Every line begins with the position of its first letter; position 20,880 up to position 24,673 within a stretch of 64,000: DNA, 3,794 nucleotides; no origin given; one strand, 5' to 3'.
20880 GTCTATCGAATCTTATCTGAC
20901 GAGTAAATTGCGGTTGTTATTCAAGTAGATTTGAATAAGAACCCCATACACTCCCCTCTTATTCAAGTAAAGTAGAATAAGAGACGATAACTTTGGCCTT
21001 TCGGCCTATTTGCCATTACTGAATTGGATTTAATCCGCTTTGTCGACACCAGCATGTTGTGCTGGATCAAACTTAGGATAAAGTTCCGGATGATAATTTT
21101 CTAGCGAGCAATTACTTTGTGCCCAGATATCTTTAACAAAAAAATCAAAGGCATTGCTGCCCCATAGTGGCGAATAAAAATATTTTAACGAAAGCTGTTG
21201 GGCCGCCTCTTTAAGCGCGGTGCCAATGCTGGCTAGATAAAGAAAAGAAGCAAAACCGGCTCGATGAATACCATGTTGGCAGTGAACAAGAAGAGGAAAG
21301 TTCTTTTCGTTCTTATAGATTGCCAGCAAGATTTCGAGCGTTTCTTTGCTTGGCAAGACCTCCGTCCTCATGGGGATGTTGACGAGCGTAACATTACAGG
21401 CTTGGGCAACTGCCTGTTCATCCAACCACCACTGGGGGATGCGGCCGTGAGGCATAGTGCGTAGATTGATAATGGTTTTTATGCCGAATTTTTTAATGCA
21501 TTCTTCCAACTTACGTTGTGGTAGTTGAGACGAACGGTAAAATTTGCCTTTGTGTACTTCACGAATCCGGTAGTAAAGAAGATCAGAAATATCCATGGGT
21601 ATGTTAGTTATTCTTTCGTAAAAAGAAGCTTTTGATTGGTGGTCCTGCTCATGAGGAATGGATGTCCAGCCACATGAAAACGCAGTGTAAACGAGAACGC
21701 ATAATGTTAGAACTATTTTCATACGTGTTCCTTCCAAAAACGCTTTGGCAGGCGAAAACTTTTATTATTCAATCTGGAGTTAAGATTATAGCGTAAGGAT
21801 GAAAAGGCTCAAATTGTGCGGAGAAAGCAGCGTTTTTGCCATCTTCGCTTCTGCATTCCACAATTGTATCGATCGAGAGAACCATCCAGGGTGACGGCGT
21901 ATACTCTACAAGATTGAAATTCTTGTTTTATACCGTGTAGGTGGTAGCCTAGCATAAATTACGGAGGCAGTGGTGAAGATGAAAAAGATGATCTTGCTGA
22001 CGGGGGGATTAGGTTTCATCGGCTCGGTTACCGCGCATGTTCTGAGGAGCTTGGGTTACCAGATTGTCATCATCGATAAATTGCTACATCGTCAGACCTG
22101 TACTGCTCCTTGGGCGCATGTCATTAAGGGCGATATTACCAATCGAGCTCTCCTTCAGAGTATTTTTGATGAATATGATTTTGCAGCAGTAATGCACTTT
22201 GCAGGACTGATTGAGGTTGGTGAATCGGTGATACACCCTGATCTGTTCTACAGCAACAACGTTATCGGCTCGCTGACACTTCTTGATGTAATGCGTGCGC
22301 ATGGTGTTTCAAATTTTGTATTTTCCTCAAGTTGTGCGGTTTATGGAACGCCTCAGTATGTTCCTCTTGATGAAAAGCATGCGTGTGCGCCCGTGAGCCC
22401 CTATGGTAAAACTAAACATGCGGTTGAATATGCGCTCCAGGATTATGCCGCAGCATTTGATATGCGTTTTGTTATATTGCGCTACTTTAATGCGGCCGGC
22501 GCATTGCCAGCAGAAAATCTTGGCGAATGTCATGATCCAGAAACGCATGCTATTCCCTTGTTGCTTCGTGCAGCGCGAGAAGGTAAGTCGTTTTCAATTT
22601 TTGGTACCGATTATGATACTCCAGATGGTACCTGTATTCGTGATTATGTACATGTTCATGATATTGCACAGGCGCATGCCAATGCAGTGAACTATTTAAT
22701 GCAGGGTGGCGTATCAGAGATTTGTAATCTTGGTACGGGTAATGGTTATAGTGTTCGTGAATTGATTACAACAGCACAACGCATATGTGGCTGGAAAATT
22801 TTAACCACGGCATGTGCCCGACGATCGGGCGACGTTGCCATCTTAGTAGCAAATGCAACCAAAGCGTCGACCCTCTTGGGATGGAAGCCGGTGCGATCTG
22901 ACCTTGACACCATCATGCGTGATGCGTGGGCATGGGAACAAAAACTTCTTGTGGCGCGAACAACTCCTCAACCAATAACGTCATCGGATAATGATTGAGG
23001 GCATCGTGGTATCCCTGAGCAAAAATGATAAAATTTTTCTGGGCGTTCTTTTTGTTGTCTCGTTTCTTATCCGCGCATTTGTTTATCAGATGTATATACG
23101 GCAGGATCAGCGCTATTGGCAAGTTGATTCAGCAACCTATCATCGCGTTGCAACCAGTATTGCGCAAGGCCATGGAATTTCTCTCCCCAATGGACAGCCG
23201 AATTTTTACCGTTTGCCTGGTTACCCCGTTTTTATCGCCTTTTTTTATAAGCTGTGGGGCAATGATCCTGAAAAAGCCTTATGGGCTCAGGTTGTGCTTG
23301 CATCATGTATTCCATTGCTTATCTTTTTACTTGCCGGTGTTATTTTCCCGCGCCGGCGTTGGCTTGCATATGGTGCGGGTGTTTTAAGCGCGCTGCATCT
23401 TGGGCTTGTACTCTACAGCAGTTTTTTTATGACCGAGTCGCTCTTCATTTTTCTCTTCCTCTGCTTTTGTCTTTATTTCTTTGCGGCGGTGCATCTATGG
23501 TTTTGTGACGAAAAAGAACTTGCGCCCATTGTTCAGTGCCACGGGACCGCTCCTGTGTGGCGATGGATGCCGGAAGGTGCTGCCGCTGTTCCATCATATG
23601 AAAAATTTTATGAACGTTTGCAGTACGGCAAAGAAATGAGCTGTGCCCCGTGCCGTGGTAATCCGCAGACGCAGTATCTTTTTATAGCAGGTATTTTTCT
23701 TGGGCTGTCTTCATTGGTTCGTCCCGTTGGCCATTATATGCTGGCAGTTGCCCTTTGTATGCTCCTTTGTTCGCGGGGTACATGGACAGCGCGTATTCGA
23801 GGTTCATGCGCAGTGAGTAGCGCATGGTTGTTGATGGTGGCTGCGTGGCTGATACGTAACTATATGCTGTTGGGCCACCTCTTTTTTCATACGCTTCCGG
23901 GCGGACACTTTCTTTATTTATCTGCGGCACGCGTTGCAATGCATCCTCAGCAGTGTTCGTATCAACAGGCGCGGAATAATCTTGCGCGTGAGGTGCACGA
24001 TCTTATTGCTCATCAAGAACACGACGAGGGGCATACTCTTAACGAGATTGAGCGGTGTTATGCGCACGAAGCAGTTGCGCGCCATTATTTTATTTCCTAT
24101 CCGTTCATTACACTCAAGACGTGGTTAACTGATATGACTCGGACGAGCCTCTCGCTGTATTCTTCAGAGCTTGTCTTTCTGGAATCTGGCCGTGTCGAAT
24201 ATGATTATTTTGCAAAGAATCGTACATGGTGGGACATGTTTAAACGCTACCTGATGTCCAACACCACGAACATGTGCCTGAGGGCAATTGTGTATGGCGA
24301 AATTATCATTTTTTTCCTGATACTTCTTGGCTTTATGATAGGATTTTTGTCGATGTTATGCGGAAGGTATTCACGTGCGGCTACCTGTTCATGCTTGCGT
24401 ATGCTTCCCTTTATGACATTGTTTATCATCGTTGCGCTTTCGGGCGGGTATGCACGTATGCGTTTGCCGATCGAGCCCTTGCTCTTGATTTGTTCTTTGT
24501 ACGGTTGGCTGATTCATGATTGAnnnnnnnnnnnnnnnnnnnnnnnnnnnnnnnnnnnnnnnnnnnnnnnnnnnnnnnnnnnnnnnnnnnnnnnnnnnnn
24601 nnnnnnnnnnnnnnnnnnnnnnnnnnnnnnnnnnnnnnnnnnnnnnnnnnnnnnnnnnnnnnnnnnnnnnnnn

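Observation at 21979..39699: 17.7-kb single-strand glycan locus with eight consecutive GT-C-like polytopic glycosyltransferases: candidate novel envelope glycan or glycosylation system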

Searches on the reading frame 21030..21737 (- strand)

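Call 9: search_protein_families(library=pfam, proteins=[window:21030-21737:-], max_evalue=0.001)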
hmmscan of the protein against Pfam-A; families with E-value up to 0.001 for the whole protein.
window:21030-21737:- (235 aa): 5 families
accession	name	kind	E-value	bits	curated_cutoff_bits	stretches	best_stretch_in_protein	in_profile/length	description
PF22741.1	PTP-NADK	-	1e-12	48.2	27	1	63-161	27-122/163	DSP-PTPase phosphatase fused to NAD+ Kinase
PF22784.1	PTP-SAK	-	3.3e-09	37.4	27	1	79-179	25-120/153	Swiss Army Knife protein, DSP-PTPase phosphatase domain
PF13350.11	Y_phosphatase3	-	3.7e-09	37.3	22.2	1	58-176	20-158/240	Tyrosine phosphatase family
PF22785.1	Tc-R-P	-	1.7e-07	32.1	27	1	81-166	19-101/106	Polymorphic toxin system, DSP-PTPase phosphatase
PF03162.18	Y_phosphatase2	-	1e-05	25.6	27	1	65-161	13-106/165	Tyrosine phosphatase family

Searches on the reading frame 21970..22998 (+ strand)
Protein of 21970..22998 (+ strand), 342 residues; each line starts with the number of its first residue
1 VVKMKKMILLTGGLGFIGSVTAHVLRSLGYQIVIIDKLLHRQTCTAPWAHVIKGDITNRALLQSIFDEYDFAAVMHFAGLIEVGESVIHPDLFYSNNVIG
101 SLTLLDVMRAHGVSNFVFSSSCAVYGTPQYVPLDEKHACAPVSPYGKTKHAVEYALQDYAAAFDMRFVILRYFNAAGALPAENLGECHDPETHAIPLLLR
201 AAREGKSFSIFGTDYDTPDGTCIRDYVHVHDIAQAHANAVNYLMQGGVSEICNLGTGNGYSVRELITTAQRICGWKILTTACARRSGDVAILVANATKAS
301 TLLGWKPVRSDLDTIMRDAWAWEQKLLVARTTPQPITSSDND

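Call 9: search_protein_families(library=pfam, proteins=[window:21970-22998:+], max_evalue=0.001)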
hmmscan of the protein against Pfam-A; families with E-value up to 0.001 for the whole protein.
window:21970-22998:+ (342 aa): 7 families
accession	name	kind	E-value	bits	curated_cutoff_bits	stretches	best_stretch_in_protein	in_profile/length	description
PF01370.27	Epimerase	-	1.4e-55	188.8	20.9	1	8-255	1-240/240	NAD dependent epimerase/dehydratase family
PF16363.11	GDP_Man_Dehyd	-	1.3e-49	169.9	27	1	9-308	1-322/332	GDP-mannose 4,6 dehydratase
PF01073.25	3Beta_HSD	-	6.6e-13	48.7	22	1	10-244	2-233/280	3-beta hydroxysteroid dehydrogenase/isomerase family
PF04321.23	RmlD_sub_bind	-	1.8e-10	40.8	27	1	7-161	2-141/287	RmlD substrate binding domain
PF02719.21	Polysacc_synt_2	-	2.4e-10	40.5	20.2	1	9-177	2-173/293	Polysaccharide biosynthesis protein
PF13460.12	NAD_binding_10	-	0.00026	21.4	27.2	1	13-171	2-142/184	NAD(P)H-binding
PF05368.20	NmrA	-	0.00089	19.4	27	0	4-122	1-108/298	NmrA-like family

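Call 46: search_protein_families(library=ncbifam, proteins=[window:21970-22998:+], max_evalue=0.00001)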
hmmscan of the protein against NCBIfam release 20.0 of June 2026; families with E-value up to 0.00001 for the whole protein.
window:21970-22998:+ (342 aa): 18 families
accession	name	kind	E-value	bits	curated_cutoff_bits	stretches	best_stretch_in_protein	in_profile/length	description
TIGR01179.1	galE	equivalog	5.4e-115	383.8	262.3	1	8-326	2-328/332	UDP-glucose 4-epimerase GalE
NF007956.0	PRK10675.1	subfamily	5.4e-74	249.3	394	1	8-325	3-331/338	UDP-glucose 4-epimerase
TIGR01181.1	dTDP_gluc_dehyt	equivalog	2.3e-35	122.2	365.1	1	8-322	2-310/321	dTDP-glucose 4,6-dehydratase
TIGR04180.1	EDH_00030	hypoth_equivalog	4.1e-30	104.9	475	1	8-307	1-294/297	NAD-dependent 4,6-dehydratase LegB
TIGR02197.1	heptose_epim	equivalog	3.8e-27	95.3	274.6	1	8-274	1-261/316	ADP-glyceromanno-heptose 6-epimerase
NF007582.0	PRK10217.1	equivalog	2.3e-20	73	698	1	6-322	2-330/355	dTDP-glucose 4,6-dehydratase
NF007490.0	PRK10084.1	subfamily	7.4e-20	71.2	649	2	8-111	3-114/361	dTDP-glucose 4,6-dehydratase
NF043036.1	ErythonDh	equivalog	5e-18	65.4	325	1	8-160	3-164/321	D-erythronate dehydrogenase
TIGR02622.1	CDP_4_6_dhtase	equivalog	8.6e-15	54.7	278.45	1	5-330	4-337/352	CDP-glucose 4,6-dehydratase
NF011728.1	PRK15181.1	equivalog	1.7e-14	53.6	760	1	44-307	64-322/348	Vi polysaccharide biosynthesis UDP-N-acetylglucosaminuronic acid C-4 epimerase TviC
TIGR03466.1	HpnA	hypoth_equivalog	5.7e-14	51.7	367.65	1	8-170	3-165/327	hopanoid-associated sugar epimerase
NF042422.1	oxyalk_red_OleD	equivalog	2.1e-12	47.1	580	1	8-248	3-223/329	2-alkyl-3-oxoalkanoate reductase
NF008360.0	PRK11150.1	equivalog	5e-12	45.6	452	1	7-266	1-247/310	ADP-glyceromanno-heptose 6-epimerase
TIGR01472.1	gmd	equivalog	1.3e-10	41.1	415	1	49-184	56-194/342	GDP-mannose 4,6-dehydratase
NF047922.1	GDPFucSynFcl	equivalog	2.4e-09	37.1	500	1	55-321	38-299/308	GDP-L-fucose synthase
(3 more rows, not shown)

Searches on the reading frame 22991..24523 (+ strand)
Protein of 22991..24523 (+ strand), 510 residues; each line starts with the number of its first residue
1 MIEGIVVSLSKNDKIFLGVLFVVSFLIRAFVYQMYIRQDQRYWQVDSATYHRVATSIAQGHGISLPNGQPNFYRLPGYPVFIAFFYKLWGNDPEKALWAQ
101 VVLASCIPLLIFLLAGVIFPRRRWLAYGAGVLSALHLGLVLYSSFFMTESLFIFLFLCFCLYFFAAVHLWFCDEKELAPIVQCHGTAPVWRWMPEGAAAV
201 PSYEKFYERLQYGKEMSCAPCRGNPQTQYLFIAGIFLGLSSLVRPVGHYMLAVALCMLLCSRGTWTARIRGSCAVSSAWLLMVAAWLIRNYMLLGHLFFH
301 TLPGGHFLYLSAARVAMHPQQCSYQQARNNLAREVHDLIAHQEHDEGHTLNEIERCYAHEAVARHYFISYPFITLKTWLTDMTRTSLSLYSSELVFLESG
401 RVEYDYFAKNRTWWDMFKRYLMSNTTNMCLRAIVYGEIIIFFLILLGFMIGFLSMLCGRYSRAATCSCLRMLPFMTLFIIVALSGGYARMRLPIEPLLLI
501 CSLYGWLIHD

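Call 4: search_protein_families(library=pfam, proteins=[window:22991-24523:+], max_evalue=1)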
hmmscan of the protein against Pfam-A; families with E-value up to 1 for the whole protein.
window:22991-24523:+ (510 aa): 2 families
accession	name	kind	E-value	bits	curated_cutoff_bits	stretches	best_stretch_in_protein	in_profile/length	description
PF13231.12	PMT_2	-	0.0027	18.4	26.1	2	76-166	4-91/160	Dolichyl-phosphate-mannose-protein mannosyltransferase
PF13789.11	DUF4181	-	0.51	11.3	25.4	0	15-42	63-90/108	Domain of unknown function (DUF4181)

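Call 5: search_protein_families(library=ncbifam, proteins=[window:22991-24523:+], max_evalue=1)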
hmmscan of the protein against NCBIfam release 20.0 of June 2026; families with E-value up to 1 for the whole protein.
window:22991-24523:+ (510 aa): 0 families
